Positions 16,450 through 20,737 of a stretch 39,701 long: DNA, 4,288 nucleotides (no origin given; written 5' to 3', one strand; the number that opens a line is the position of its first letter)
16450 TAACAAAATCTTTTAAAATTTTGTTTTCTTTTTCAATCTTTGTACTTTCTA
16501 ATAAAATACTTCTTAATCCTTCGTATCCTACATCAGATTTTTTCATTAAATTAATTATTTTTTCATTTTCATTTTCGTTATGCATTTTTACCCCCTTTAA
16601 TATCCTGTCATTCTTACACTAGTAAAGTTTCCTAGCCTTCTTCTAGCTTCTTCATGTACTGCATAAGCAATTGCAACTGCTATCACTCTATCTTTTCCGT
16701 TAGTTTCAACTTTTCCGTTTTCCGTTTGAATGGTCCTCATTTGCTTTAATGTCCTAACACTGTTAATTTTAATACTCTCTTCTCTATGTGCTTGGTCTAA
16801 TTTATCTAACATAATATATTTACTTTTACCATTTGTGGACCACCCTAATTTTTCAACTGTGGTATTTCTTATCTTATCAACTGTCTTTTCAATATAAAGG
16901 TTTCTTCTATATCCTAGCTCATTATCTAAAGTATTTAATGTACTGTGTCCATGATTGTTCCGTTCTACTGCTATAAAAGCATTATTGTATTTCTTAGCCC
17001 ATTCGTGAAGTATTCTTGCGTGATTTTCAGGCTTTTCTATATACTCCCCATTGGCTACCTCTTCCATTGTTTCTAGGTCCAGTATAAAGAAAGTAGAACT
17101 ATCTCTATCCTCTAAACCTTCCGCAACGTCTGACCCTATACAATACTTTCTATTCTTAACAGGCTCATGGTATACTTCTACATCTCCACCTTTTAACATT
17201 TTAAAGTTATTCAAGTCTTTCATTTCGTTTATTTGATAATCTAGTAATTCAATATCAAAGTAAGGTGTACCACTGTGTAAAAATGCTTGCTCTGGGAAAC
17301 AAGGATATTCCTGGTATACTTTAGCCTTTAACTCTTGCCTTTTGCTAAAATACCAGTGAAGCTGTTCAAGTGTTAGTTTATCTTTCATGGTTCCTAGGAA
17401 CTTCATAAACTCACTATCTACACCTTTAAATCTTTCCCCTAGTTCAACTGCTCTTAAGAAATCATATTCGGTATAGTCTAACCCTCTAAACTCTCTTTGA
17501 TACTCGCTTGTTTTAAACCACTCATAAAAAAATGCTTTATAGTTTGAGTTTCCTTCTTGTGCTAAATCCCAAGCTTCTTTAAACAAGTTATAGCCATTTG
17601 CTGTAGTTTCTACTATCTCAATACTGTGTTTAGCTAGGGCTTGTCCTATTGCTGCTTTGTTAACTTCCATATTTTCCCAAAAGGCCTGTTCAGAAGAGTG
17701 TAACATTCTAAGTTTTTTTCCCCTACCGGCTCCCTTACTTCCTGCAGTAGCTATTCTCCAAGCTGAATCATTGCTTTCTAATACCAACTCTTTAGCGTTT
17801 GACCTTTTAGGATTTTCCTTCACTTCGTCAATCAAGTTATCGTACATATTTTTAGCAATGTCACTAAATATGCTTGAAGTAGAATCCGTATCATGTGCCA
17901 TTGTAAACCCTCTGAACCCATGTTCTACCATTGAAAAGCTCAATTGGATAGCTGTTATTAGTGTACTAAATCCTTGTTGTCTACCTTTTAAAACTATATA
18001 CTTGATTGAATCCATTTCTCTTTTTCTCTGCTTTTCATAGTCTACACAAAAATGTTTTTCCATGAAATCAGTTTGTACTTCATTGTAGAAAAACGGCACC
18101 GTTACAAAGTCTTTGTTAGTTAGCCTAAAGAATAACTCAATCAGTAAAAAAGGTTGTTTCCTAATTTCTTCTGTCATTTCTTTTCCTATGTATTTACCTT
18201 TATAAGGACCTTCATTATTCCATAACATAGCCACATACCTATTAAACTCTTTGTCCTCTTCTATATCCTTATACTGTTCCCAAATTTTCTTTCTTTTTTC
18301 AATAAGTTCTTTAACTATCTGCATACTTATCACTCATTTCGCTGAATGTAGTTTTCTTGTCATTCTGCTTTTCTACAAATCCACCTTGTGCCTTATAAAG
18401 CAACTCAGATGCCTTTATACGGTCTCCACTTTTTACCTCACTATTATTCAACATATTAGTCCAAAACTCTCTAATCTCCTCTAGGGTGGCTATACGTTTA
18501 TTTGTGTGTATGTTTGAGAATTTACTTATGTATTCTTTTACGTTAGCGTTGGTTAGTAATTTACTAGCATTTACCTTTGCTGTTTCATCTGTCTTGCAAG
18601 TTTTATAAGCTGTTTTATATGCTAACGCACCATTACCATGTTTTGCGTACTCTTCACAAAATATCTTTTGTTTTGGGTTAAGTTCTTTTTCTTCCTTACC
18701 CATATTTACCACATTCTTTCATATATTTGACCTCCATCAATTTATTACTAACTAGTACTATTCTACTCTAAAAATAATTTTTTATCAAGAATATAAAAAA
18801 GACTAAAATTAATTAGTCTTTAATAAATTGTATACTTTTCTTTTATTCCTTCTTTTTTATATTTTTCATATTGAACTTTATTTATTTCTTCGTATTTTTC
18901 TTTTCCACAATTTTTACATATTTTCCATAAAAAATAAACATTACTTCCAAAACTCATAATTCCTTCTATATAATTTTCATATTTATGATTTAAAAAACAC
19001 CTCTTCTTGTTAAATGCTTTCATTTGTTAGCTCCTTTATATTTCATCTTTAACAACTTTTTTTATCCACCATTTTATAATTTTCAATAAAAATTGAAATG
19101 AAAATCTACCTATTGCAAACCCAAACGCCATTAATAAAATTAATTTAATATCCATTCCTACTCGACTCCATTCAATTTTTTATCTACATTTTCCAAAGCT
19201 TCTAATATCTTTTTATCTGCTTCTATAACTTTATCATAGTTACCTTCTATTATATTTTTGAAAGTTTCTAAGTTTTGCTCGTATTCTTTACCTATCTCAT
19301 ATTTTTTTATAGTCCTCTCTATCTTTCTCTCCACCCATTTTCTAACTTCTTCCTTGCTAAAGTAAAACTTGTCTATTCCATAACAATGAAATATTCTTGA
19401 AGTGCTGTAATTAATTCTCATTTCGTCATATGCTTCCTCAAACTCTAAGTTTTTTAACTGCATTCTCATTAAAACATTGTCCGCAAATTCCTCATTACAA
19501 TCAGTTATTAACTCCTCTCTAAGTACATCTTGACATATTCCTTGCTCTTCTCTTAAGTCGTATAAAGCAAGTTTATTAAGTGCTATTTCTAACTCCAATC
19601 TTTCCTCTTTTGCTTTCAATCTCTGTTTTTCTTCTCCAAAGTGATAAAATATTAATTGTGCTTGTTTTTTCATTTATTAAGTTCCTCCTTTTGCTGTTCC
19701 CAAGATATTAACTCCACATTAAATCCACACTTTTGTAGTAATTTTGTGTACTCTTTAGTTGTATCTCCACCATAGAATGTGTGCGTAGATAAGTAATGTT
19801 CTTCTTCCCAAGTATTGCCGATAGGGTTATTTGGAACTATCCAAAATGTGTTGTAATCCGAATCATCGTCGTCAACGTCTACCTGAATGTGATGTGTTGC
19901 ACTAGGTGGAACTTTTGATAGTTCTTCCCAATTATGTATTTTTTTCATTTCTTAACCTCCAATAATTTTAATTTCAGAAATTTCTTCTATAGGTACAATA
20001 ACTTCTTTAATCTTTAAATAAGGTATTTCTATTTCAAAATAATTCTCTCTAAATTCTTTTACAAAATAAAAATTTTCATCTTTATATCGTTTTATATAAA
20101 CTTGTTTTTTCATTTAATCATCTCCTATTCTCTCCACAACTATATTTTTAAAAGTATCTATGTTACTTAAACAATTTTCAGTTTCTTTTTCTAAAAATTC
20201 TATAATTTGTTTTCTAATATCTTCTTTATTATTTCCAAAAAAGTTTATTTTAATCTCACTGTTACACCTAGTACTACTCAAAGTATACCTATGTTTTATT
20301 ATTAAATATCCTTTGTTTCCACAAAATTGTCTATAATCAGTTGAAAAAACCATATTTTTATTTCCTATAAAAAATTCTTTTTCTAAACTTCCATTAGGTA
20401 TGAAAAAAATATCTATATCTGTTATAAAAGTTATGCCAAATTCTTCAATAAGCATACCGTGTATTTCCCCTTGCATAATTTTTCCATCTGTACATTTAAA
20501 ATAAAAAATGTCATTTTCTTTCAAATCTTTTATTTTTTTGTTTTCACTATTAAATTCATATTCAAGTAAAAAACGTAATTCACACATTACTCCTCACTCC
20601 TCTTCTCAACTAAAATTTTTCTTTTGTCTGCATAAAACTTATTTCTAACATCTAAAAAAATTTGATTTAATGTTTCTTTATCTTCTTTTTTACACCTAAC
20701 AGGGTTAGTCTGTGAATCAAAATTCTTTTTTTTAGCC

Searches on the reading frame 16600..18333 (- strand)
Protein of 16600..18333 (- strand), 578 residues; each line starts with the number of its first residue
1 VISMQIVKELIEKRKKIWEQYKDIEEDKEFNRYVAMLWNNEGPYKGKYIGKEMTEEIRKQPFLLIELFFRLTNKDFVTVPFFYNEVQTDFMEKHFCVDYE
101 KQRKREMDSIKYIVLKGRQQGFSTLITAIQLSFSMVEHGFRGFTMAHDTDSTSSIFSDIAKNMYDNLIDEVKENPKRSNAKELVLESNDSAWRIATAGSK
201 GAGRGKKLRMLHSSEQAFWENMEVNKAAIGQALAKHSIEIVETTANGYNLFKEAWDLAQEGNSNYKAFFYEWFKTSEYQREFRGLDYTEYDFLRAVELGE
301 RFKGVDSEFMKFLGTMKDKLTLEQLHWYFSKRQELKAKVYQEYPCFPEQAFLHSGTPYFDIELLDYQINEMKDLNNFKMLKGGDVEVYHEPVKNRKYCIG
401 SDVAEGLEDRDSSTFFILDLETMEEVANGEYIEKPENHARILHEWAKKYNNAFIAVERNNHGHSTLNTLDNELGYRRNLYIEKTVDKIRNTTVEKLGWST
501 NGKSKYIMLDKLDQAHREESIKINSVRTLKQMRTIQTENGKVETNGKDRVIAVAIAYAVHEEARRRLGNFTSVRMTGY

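Call 14: search_protein_families(library=phrogs, proteins=[window:16600-18333:-], max_evalue=0.001)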
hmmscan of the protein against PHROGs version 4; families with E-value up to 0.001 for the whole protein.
window:16600-18333:- (578 aa): 4 families
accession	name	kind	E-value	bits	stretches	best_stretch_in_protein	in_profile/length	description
phrog_38407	-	unknown function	2.1e-23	83.9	2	387-566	172-350/370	-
phrog_2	-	head and packaging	1.2e-16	61.7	1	82-568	256-597/807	terminase large subunit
phrog_24361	-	head and packaging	1.4e-12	48.7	1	439-559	14-137/162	terminase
phrog_26724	-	unknown function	3.8e-08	34.1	1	111-215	49-148/192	-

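Call 51: find_related_loci(query=window:16600-18333:-, collection=genome_contigs, flank=10000)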
Query window:16600-18333:- (578 aa) in genome_contigs; peptide patterns used: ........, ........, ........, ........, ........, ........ (x = any residue, [..] = any of these).
20 stretches matched a pattern, but none encodes a relative of the query by tblastn (E <= 1e-3).

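Call 90: search_dna_similar(query=window:16600-18333:-, collection=plasmids, mode=protein, max_evalue=1e-10, max_rows=15)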
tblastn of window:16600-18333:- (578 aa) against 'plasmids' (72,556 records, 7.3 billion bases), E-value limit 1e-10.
Records with a match: 7; places in all: 9; records where one place covers at least 80% of the query: 6.
Best place of each record, by identity: <60% 7.
By first word of the organism name: Escherichia 3; Brevibacillus 2; Gemmatirosa 1; Massilia 1.
By predicted mobility (MOB-suite, as given by PLSDB): non-mobilizable 7.
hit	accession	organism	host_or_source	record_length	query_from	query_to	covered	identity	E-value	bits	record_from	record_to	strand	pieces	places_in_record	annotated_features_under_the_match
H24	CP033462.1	Brevibacillus laterosporus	cabbage,whole organism,cabbage seeds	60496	77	541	80%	32.9%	5e-53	202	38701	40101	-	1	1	DNA packaging protein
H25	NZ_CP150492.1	Brevibacillus borstelensis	single cell,soil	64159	69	543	82%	30.9%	7e-49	190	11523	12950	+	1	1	DNA packaging protein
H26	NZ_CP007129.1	Gemmatirosa kalamazoonensis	-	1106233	69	557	85%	26.9%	2e-28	128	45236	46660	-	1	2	record has no annotation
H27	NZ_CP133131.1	Escherichia coli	-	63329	100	567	81%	25.6%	2e-22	110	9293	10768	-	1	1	terminase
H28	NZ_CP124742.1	Escherichia coli O157:H7 str. EDL933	Homo sapiens,feces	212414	100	567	81%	25.6%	2e-22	110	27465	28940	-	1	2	terminase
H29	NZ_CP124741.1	Escherichia coli O157:H7 str. EDL933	Homo sapiens,feces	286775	100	567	81%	25.6%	2e-22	110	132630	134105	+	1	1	terminase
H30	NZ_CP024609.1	Massilia violaceinigra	cell culture,Tianshan glacier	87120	100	415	55%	29.7%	1e-19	101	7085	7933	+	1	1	hypothetical protein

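Call 91: search_dna_similar(query=window:16600-18333:-, collection=phages, mode=protein, max_evalue=1e-10, max_rows=15)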
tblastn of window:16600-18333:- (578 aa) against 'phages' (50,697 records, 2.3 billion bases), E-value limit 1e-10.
Records with a match: 329; places in all: 329; records where one place covers at least 80% of the query: 179.
Best place of each record, by identity: <60% 329.
By first word of the organism name: Vibrio 105; Stx2a-converting 81; Escherichia 73; Stx2-converting 12; Burkholderia 10; Shigella 6; Stx 6; Pseudomonas 6; Stx1 4; Enterobacteria 4; and 14 more.
By host as written in the record: - 208; Escherichia coli K514 (EHEC) 7; Escherichia coli O157:H7 4; Escherichia coli O157:H7 Morioka V526 4; Burkholderia cenocepacia 4; Vibrio fischeri 12A4 2; Escherichia coli O157:H7 SH2026 2; Shigella sonnei 2; and 79 more.
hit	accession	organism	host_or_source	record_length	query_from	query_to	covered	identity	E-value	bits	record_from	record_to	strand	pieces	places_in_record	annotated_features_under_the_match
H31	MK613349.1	Roseobacter phage CRP-7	Rhodobacteraceae bacterium FZCC0042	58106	69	569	87%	31.9%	7e-45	177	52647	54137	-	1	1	terminase large subunit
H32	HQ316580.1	Vibrio phage douglas 12A4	Vibrio fischeri 12A4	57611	113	556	77%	30.2%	4e-30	132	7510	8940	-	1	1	large subunit terminase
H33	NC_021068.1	Vibrio phage douglas 12A4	Vibrio fischeri 12A4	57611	113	556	77%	30.2%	4e-30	132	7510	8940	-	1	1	large subunit terminase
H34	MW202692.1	Caudoviricetes sp.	Manatee Spring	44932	104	573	81%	27.4%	1e-31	137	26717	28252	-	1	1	terminase large subunit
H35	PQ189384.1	Vibrio phage 1F273_PE002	Vibrio cyclitrophicus 1F273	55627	101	556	79%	27.8%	3e-21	104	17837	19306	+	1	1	hypothetical protein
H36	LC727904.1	StxXX-converting phage Stx1_JNE110649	-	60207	100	567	81%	26.2%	2e-24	114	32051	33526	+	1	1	none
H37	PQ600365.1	Escherichia phage phiSTEC801-Stx1a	Escherichia sp.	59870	100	567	81%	26.2%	2e-24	114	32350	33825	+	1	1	terminase large subunit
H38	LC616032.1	Stx2a-converting phage Stx2_EH1965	-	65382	100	567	81%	26.2%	1e-23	112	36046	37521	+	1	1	none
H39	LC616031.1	Stx2a-converting phage Stx2_EH0505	-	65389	100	567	81%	26.2%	1e-23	112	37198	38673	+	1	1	none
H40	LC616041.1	Stx2a-converting phage Stx2_PV12-16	-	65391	100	567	81%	26.2%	1e-23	112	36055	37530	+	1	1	none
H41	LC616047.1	Stx2a-converting phage Stx2_6804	-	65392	100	567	81%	26.2%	1e-23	112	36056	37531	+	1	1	none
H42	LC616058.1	Stx2a-converting phage Stx2_716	-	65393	100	567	81%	26.2%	1e-23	112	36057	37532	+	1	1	none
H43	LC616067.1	Stx2a-converting phage Stx2_356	-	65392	100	567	81%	26.2%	1e-23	112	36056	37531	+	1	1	none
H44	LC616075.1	Stx2a-converting phage Stx2_06E050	-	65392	100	567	81%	26.2%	1e-23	112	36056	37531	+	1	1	none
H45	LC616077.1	Stx2a-converting phage Stx2_13518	-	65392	100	567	81%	26.2%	1e-23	112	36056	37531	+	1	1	none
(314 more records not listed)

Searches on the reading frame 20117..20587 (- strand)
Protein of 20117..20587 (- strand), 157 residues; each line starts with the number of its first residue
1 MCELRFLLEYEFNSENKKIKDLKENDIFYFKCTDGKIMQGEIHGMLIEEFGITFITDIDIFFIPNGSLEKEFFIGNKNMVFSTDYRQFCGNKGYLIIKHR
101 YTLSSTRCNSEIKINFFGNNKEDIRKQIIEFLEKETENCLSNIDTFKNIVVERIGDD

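Call 15: search_protein_families(library=phrogs, proteins=[window:20117-20587:-], max_evalue=0.001)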
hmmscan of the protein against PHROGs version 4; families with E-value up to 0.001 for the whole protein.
window:20117-20587:- (157 aa): 0 families

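Call 58: search_protein_families(library=pfam, proteins=[window:20117-20587:-], max_evalue=0.01)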
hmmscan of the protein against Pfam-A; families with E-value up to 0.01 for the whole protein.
window:20117-20587:- (157 aa): 1 family
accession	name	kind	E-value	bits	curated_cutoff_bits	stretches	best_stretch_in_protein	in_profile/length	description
PF06138.17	Chordopox_E11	-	0.0056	17.5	27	0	22-41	53-72/126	Chordopoxvirus E11 protein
